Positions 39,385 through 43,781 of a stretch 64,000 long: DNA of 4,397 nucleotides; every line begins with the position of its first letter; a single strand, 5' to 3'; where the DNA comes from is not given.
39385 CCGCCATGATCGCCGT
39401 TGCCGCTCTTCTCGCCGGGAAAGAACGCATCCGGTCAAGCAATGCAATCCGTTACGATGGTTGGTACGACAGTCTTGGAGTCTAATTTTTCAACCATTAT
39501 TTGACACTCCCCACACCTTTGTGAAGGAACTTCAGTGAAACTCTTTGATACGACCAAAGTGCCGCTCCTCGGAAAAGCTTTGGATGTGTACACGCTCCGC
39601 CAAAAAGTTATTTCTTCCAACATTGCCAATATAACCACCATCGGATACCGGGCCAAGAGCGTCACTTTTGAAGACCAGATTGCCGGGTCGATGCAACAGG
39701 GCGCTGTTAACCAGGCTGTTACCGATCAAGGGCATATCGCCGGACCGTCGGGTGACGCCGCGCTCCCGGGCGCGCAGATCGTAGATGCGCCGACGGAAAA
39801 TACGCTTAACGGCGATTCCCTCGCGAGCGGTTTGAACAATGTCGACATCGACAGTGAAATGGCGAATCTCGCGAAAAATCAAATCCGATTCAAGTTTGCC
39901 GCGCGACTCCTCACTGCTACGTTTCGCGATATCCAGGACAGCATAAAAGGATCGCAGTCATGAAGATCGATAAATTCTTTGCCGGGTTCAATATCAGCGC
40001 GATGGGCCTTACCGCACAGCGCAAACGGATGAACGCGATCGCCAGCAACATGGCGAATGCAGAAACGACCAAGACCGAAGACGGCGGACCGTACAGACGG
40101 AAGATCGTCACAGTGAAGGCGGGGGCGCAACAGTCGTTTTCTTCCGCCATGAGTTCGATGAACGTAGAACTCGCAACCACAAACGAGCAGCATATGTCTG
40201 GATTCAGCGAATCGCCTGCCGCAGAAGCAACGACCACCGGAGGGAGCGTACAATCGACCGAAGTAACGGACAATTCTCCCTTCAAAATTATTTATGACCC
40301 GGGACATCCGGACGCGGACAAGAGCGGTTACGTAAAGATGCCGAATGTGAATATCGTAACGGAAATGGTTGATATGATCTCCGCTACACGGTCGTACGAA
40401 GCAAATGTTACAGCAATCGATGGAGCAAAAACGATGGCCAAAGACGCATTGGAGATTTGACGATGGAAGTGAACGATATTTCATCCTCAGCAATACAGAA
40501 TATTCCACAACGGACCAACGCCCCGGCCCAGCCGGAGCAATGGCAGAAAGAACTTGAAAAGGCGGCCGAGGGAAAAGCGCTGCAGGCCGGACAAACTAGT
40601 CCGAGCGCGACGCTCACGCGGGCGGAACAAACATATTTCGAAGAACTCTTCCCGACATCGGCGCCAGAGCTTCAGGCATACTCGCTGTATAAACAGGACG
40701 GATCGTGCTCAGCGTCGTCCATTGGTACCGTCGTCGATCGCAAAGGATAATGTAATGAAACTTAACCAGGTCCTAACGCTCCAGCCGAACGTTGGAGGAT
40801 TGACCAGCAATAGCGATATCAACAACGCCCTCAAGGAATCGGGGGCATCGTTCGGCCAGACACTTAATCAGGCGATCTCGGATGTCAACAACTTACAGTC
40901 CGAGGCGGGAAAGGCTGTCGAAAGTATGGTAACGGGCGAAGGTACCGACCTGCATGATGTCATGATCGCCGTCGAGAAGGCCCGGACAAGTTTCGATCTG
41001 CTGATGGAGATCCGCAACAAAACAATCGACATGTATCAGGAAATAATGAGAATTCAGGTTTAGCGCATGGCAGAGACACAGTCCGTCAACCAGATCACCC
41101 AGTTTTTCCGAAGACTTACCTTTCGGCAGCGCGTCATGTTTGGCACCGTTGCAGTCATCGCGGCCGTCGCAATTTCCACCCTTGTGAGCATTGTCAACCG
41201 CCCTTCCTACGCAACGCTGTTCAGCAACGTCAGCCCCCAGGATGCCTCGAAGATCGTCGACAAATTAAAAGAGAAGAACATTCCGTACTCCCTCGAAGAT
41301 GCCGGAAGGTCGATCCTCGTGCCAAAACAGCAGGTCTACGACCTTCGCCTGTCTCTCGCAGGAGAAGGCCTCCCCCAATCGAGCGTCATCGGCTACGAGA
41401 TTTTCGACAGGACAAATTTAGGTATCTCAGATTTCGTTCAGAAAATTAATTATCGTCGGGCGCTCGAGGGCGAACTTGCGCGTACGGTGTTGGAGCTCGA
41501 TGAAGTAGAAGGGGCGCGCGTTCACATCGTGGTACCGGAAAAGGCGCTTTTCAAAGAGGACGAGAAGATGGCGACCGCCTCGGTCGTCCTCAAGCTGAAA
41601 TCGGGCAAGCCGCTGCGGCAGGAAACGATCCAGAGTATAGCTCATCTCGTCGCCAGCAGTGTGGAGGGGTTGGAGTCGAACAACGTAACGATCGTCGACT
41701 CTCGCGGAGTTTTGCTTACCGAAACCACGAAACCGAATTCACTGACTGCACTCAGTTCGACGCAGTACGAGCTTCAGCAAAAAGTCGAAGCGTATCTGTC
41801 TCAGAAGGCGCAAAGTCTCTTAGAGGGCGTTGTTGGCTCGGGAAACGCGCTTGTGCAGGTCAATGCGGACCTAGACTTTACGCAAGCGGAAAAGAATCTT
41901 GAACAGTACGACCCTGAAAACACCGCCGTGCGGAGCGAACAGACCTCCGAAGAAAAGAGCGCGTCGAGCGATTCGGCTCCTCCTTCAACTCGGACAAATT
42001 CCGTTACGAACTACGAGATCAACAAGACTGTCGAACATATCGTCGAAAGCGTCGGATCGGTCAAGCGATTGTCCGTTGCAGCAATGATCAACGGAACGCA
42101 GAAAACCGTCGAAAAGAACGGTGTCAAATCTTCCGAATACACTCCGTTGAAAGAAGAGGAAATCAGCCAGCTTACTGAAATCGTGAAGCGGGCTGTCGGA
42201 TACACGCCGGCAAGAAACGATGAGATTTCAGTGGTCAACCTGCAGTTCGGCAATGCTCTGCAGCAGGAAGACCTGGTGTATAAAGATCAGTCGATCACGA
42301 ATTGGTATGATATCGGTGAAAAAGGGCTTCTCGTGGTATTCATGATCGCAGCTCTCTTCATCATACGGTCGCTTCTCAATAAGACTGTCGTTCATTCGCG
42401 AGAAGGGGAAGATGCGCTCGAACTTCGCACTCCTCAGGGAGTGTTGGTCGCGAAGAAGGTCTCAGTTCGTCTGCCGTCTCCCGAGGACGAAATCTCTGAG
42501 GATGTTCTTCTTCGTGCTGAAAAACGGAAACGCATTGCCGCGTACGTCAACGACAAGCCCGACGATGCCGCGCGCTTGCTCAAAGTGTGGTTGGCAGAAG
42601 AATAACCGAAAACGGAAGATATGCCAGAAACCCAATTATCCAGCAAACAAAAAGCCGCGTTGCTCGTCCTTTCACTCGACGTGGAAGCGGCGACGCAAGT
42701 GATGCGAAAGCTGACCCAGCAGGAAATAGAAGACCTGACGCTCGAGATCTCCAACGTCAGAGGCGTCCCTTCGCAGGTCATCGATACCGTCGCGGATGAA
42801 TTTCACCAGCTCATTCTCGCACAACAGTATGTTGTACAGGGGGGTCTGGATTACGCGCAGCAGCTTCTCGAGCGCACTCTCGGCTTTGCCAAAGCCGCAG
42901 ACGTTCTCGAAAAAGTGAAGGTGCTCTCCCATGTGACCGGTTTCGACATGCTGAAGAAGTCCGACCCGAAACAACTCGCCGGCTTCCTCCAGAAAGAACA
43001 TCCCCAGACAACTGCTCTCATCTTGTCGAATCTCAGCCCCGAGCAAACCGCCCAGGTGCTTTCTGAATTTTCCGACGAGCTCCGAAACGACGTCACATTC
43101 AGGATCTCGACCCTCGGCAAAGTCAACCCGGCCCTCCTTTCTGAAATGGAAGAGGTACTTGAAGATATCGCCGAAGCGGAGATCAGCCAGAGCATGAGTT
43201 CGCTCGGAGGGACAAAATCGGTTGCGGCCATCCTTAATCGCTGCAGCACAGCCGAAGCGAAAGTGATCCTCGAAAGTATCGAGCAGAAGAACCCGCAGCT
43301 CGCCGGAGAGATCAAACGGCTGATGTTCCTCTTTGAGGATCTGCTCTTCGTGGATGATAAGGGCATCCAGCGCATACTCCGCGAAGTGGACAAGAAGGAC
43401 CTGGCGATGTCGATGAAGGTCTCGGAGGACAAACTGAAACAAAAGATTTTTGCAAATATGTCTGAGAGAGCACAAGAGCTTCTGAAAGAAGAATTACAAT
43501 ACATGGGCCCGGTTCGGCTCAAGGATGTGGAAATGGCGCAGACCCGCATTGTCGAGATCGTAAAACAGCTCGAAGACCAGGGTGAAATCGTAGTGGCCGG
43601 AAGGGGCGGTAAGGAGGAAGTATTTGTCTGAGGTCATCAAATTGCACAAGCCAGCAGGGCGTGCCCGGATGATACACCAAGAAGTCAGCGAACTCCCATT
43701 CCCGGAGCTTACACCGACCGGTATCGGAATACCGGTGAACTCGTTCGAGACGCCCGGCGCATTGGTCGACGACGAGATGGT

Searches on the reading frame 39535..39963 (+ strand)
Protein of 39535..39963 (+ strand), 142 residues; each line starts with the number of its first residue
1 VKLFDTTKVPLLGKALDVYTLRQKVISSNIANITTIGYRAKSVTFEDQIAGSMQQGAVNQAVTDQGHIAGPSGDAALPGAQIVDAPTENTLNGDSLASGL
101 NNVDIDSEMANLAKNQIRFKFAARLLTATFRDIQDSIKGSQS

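Call 47: search_protein_families(library=pfam, proteins=[window:39535-39963:+], max_evalue=0.001)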
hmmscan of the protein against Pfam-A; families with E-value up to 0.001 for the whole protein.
window:39535-39963:+ (142 aa): 1 family
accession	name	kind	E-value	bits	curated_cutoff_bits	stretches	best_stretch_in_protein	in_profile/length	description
PF00460.25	Flg_bb_rod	-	0.00026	21.4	20.7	1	22-39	14-31/31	Flagella basal body rod protein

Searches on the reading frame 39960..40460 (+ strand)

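Call 47: search_protein_families(library=pfam, proteins=[window:39960-40460:+], max_evalue=0.001)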
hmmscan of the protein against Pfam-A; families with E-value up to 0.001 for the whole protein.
window:39960-40460:+ (166 aa): 2 families
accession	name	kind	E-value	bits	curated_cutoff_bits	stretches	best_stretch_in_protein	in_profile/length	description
PF06429.18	Flg_bbr_C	-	1.5e-15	56.9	23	1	122-165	2-45/46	Flagellar basal body rod FlgEFG protein C-terminal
PF00460.25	Flg_bb_rod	-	3.3e-05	24.2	20.7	1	11-37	2-28/31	Flagella basal body rod protein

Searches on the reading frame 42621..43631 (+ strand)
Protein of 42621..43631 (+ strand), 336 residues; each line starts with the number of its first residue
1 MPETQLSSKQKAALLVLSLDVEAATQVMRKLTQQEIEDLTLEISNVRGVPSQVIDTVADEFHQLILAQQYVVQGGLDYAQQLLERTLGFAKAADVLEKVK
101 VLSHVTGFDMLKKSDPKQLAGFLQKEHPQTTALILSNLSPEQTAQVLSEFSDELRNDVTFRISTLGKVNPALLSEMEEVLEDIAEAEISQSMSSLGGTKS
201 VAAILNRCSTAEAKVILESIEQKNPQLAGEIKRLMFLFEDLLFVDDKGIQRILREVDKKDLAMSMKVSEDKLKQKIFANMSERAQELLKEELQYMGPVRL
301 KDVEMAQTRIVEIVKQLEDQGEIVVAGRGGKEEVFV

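Call 5: search_protein_families(library=pfam, proteins=[window:42621-43631:+], max_evalue=0.001)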
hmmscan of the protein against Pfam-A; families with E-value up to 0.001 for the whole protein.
window:42621-43631:+ (336 aa): 4 families
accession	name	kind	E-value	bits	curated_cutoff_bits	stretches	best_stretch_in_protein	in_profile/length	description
PF01706.21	FliG_C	-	3.6e-44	149.9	23.3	1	218-324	1-107/108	FliG C-terminal domain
PF14842.11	FliG_N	-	1.7e-37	128.7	25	2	5-105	1-101/104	FliG N-terminal domain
PF14841.11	FliG_M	-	1.4e-29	102.6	25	1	116-189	1-74/76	FliG middle domain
PF03448.22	MgtE_N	-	9.7e-05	23.3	25.9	0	108-157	31-80/102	MgtE intracellular N domain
